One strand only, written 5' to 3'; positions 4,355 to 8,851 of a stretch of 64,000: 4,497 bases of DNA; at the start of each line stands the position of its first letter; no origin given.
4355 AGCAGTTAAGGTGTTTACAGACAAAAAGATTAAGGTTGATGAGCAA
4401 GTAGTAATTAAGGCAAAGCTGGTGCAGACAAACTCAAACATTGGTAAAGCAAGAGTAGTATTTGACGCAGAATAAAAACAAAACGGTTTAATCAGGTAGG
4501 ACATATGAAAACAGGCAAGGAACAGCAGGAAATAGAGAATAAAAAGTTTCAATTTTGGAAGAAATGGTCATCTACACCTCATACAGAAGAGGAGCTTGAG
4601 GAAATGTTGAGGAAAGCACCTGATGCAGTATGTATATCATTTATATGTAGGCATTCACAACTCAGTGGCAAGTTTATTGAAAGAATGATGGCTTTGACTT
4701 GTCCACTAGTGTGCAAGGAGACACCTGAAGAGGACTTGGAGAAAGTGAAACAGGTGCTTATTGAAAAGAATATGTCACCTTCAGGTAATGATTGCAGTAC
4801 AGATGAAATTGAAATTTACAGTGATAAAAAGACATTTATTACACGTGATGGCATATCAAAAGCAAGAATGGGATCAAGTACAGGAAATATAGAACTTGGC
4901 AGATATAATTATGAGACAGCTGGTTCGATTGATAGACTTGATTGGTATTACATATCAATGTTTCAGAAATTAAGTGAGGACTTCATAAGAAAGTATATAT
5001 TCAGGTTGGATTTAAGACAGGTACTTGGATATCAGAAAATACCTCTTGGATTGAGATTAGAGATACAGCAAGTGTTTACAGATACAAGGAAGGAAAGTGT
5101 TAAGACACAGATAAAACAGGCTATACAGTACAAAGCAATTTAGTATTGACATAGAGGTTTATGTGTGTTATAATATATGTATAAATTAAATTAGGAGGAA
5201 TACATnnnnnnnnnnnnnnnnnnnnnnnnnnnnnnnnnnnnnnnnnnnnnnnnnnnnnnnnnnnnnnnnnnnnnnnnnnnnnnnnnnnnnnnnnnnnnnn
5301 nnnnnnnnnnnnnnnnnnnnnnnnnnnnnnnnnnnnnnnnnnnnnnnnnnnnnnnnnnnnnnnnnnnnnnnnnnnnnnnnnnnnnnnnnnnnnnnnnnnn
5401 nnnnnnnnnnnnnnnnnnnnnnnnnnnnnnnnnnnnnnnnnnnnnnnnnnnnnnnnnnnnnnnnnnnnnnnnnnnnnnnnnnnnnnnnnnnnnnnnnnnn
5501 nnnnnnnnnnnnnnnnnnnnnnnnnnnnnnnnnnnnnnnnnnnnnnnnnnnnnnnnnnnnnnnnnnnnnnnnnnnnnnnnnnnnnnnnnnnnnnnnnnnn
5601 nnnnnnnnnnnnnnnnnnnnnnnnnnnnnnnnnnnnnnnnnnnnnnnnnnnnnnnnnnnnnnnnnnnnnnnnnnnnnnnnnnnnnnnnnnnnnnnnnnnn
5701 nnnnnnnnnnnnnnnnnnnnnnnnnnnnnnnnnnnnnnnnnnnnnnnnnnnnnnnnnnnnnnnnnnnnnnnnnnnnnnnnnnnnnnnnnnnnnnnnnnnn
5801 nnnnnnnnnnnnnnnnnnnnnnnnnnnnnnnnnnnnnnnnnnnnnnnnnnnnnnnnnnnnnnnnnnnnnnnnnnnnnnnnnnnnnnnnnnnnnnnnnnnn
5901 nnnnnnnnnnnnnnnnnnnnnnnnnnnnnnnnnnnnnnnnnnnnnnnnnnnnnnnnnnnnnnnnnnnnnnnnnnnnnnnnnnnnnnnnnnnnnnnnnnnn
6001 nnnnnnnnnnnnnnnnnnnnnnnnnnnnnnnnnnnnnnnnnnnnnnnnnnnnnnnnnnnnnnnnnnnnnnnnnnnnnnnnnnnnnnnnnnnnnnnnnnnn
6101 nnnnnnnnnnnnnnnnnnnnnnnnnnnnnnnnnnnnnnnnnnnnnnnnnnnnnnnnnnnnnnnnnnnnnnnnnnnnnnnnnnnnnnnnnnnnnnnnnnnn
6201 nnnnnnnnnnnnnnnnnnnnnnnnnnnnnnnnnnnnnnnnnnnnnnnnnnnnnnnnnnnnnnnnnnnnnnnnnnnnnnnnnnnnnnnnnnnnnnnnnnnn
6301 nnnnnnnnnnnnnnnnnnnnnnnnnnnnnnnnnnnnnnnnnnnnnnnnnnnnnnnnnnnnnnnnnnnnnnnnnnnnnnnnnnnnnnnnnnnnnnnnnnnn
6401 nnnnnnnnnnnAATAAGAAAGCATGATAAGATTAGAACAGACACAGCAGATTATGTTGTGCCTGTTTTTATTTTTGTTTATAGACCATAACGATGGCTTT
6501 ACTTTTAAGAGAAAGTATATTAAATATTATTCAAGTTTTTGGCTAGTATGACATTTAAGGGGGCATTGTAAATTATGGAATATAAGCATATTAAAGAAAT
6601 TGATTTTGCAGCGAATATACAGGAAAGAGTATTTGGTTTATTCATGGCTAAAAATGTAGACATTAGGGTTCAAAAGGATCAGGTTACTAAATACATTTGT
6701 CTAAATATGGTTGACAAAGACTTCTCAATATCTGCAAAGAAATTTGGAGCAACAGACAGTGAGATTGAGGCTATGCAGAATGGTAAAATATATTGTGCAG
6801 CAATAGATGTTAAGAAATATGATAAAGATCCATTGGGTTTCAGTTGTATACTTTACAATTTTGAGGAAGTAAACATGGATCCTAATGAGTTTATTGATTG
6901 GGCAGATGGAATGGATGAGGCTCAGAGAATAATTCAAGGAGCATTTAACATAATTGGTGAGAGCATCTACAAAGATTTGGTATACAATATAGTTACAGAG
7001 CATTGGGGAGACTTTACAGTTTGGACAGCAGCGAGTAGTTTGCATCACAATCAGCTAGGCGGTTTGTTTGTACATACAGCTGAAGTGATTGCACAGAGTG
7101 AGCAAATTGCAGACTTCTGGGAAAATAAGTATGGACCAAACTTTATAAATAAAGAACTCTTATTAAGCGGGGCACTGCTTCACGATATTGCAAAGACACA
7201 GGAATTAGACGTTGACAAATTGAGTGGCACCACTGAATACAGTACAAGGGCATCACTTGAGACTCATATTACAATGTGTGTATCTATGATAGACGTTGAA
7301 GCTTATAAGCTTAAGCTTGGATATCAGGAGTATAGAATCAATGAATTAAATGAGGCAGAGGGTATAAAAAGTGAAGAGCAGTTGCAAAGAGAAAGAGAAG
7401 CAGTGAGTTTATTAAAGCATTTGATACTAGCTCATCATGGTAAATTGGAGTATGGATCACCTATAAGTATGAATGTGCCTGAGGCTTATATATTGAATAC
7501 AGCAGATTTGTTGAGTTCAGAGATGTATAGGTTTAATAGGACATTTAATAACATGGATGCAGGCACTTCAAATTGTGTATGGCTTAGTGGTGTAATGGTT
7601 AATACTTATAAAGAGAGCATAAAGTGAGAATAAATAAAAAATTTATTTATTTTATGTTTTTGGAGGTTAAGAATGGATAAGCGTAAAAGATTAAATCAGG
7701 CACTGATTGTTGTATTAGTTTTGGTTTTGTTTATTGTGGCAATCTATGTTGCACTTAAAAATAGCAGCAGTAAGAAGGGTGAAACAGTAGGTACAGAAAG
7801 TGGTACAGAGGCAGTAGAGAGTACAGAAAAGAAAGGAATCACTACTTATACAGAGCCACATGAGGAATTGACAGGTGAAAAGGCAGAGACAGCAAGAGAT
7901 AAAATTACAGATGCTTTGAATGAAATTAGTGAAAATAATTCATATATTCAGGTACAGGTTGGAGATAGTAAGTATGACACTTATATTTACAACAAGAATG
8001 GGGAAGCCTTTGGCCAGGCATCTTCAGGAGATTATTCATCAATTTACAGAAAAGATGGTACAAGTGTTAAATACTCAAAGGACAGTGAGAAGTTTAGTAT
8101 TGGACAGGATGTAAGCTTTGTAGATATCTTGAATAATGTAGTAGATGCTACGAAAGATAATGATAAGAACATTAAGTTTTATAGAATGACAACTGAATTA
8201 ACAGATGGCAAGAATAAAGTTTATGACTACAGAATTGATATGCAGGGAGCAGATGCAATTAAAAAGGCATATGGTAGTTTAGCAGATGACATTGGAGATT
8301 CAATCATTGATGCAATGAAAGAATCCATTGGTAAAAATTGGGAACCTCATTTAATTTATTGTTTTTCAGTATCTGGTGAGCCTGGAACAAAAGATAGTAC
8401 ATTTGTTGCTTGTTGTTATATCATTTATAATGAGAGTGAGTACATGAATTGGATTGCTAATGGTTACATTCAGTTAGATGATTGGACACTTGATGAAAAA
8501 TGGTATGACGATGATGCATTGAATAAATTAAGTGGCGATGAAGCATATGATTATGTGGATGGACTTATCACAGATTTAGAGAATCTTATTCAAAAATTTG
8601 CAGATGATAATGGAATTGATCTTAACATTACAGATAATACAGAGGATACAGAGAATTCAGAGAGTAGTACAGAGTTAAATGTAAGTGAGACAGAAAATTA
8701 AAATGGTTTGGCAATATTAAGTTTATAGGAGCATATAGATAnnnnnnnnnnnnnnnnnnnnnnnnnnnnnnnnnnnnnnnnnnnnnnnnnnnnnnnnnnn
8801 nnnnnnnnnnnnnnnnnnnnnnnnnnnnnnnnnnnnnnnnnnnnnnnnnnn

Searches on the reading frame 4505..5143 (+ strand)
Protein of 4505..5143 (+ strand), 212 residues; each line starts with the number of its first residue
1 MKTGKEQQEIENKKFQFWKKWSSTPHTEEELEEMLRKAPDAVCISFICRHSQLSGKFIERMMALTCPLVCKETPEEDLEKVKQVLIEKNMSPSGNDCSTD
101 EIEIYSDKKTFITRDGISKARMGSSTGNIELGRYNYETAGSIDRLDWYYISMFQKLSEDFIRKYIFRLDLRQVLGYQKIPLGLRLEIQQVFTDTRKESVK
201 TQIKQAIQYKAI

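Call 14: search_protein_families(library=pfam, proteins=[window:4505-5143:+], max_evalue=0.01)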
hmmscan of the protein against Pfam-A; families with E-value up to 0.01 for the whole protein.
window:4505-5143:+ (212 aa): 0 families

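Call 90: search_protein_families(library=phrogs, proteins=[window:4505-5143:+], max_evalue=0.01)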
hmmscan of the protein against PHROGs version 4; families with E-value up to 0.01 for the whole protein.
window:4505-5143:+ (212 aa): 2 families
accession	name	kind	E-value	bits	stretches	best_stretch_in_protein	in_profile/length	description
phrog_3532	-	unknown function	7.8e-11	42.8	1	143-175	207-239/292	-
phrog_11920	-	unknown function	0.0013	19.4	1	142-191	84-133/252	-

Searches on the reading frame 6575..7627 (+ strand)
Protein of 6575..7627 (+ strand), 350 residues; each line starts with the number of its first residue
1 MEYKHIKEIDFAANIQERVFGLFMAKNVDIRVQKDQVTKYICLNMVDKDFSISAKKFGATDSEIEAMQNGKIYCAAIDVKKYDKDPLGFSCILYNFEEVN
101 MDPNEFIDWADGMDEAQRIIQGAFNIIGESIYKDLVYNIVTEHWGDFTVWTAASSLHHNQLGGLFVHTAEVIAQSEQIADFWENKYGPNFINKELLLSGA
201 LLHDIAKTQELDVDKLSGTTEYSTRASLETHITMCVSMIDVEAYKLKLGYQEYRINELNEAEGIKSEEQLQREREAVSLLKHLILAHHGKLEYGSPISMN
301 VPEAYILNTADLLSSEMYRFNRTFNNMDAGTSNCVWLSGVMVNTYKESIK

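Call 4: search_protein_families(library=pfam, proteins=[window:6575-7627:+], max_evalue=0.01)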
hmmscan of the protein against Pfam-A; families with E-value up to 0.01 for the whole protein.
window:6575-7627:+ (350 aa): 1 family
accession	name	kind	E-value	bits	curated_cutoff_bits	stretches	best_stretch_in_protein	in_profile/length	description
PF01966.28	HD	-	4e-08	34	22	1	165-314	2-114/116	HD domain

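Call 63: search_protein_families(library=ncbifam, proteins=[window:6575-7627:+], max_evalue=0.01)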
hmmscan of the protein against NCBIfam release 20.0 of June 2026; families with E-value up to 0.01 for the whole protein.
window:6575-7627:+ (350 aa): 5 families
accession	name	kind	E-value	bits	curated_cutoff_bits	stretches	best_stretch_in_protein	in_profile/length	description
NF010007.0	PRK13480.1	equivalog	1.8e-29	102.8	460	2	31-251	25-238/314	3'-5' exoribonuclease YhaM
TIGR00277.1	HDIG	domain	9.4e-07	28.6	27.6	1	163-241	4-67/84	HDIG domain-containing metalloprotein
NF041494.1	MobH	equivalog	0.0028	16.6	200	0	152-218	52-127/340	MobH family relaxase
NF045665.1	NTPtran_DVU1551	equivalog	0.0037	16.3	315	1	164-210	218-262/359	DVU_1551 family NTP transferase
TIGR01596.1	cas3_HD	equivalog_domain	0.0084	16.2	43.45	0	166-208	3-45/178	CRISPR-associated endonuclease Cas3''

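Call 64: search_protein_families(library=phrogs, proteins=[window:6575-7627:+], max_evalue=0.01)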
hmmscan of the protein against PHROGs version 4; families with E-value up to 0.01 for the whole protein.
window:6575-7627:+ (350 aa): 1 family
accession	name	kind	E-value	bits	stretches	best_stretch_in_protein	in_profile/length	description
phrog_5889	-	unknown function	2.2e-08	34.8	1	149-317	49-195/242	-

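Call 79: search_protein_families(library=padloc, proteins=[window:6575-7627:+], max_evalue=0.001)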
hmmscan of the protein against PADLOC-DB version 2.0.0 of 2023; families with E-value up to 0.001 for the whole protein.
window:6575-7627:+ (350 aa): 1 family
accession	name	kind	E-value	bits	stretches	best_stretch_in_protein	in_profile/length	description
PDLC00939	Cas3g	-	4.3e-05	19.8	1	164-293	692-808/864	"CRISPR-associated helicase Cas3, subtype Dpsyc"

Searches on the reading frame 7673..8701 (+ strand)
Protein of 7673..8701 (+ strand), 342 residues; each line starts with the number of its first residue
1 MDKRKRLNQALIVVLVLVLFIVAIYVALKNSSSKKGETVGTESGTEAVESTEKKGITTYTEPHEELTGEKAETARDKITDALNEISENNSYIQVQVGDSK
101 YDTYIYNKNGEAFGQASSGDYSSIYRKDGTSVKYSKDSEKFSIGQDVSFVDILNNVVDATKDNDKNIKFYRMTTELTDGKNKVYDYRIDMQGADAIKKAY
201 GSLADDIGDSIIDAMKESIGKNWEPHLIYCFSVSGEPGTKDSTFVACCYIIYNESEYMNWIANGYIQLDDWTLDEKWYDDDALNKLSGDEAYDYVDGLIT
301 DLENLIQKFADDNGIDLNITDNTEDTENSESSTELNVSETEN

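Call 4: search_protein_families(library=pfam, proteins=[window:7673-8701:+], max_evalue=0.01)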
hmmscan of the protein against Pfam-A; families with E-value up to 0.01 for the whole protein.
window:7673-8701:+ (342 aa): 0 families

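Call 63: search_protein_families(library=ncbifam, proteins=[window:7673-8701:+], max_evalue=0.01)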
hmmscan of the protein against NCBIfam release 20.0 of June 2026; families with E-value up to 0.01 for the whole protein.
window:7673-8701:+ (342 aa): 1 family
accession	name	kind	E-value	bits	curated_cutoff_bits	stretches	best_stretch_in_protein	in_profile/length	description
NF042931.1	SAG1386_EF1546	equivalog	2.6e-05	24.4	80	1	11-101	35-121/158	SAG1386/EF1546 family surface-associated protein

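Call 64: search_protein_families(library=phrogs, proteins=[window:7673-8701:+], max_evalue=0.01)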
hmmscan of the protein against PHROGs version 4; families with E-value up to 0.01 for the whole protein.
window:7673-8701:+ (342 aa): 1 family
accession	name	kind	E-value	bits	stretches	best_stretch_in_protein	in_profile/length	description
phrog_238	-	tail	0.0043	17.6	1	117-184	40-106/186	major tail protein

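Call 74: find_related_loci(query=A5, collection=viral_contigs, flank=10000)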
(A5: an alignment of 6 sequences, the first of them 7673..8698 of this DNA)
Query A5 (342 aa) in viral_contigs; peptide patterns used: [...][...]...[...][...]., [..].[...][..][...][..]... (x = any residue, [..] = any of these).
419 stretches matched a pattern, but none encodes a relative of the query by tblastn (E <= 1e-3).

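Call 76: find_related_loci(query=A5, collection=metagenome_contigs, flank=10000)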
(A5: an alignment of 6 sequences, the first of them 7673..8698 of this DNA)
Query A5 (342 aa) in metagenome_contigs; peptide patterns used: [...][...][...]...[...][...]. (x = any residue, [..] = any of these).
567 stretches matched a pattern; 3 encode a relative of the query (tblastn E <= 1e-3); 3 distinct loci.
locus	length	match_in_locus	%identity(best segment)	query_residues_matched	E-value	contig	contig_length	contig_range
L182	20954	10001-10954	86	1-318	0e+0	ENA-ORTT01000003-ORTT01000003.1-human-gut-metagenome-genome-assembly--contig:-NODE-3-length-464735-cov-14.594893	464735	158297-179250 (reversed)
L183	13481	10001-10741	27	59-315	8e-26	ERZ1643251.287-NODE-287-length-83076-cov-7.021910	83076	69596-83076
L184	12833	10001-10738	24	16-281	1e-18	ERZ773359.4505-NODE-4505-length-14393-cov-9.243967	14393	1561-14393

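Call 79: search_protein_families(library=padloc, proteins=[window:7673-8701:+], max_evalue=0.001)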
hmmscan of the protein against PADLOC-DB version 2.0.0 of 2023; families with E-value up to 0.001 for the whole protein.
window:7673-8701:+ (342 aa): 0 families
